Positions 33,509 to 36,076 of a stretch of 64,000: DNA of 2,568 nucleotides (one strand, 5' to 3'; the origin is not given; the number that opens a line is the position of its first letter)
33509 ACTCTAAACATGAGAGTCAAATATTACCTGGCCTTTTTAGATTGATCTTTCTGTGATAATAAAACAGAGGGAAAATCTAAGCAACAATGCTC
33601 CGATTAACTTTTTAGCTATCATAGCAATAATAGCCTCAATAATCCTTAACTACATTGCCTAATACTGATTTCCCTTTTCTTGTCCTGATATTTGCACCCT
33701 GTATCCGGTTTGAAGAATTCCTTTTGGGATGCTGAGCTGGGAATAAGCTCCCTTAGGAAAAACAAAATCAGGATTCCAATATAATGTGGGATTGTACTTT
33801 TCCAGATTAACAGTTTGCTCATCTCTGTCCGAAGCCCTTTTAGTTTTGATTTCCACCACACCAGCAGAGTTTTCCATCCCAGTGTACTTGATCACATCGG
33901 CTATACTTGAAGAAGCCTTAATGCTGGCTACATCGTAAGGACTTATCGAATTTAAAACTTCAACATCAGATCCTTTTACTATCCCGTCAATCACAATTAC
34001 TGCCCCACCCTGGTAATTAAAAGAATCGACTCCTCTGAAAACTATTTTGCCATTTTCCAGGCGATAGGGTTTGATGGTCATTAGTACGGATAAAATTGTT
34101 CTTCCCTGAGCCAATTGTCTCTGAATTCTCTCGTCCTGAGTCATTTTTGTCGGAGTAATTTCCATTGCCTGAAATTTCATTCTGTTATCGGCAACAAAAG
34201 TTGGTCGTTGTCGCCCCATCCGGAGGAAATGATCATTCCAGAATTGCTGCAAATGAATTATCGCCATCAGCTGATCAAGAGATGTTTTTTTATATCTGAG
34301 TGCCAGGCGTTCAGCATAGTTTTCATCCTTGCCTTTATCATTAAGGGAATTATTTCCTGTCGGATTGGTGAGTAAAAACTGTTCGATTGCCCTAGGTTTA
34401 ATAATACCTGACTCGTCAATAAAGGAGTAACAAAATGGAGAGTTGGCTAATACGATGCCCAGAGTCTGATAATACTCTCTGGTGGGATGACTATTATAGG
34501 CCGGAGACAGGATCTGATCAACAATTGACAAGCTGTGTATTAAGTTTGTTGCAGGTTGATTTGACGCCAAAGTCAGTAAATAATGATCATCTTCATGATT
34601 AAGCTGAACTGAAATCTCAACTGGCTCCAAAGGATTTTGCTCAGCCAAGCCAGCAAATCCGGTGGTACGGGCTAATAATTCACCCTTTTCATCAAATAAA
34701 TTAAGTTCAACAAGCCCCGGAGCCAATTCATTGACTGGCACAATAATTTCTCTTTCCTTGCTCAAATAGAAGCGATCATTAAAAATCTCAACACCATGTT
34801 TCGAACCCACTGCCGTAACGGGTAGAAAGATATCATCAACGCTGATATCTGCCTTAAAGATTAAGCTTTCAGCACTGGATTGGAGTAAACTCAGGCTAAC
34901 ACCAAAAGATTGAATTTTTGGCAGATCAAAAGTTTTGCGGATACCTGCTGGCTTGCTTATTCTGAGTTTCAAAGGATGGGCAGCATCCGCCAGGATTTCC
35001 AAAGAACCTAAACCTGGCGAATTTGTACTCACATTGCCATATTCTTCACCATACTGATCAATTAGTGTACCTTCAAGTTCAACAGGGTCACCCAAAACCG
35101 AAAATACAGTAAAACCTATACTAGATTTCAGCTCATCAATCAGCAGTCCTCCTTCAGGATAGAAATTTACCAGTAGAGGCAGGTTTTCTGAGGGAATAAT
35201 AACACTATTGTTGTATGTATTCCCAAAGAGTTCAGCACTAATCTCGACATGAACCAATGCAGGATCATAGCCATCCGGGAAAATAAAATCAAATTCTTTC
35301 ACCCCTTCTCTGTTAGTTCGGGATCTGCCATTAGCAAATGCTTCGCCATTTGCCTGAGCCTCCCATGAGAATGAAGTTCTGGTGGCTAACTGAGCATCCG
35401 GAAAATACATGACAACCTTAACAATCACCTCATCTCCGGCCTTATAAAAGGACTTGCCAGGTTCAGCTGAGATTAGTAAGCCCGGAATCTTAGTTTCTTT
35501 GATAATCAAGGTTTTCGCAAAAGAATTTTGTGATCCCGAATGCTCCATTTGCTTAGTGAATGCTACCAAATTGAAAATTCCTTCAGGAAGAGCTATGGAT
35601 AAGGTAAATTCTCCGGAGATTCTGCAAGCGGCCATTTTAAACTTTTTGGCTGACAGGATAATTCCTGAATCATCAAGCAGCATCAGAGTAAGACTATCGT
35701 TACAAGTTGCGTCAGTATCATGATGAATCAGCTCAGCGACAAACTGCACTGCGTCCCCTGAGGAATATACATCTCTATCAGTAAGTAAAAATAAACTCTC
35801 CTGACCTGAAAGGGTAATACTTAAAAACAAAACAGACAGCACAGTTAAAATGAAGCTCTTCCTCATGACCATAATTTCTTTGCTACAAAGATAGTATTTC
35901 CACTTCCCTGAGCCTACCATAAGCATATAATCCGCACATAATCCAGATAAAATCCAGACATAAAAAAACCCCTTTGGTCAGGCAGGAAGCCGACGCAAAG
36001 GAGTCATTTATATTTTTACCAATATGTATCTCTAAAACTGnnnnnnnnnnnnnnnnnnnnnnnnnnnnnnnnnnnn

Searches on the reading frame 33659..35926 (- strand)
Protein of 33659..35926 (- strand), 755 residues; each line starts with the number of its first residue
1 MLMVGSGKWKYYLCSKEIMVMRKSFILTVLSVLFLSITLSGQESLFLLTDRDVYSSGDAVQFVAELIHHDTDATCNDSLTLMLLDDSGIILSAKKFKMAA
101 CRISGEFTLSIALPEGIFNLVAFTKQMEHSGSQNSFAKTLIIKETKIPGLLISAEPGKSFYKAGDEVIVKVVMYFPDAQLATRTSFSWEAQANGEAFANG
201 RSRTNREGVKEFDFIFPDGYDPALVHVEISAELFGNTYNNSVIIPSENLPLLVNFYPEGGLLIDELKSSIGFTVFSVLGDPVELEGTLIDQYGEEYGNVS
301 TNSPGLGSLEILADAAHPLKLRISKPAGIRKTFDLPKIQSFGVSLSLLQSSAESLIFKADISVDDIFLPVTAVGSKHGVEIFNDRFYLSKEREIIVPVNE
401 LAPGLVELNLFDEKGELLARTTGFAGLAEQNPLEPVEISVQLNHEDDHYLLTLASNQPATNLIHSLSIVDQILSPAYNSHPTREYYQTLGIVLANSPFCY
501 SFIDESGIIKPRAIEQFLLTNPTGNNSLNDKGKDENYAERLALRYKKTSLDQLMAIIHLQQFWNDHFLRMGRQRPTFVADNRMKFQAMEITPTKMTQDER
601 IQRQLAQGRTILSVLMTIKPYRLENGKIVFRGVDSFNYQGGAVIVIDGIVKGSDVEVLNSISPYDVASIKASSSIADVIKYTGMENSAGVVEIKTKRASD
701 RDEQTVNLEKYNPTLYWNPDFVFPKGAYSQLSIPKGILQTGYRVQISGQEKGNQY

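Call 76: search_protein_families(library=pfam, proteins=[window:33659-35926:-], max_evalue=0.00001)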
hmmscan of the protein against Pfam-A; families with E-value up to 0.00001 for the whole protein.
window:33659-35926:- (755 aa): 1 family
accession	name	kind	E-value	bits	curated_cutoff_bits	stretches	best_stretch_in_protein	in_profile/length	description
PF01835.25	MG2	-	3e-10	40.8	32.8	1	45-136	2-94/96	MG2 domain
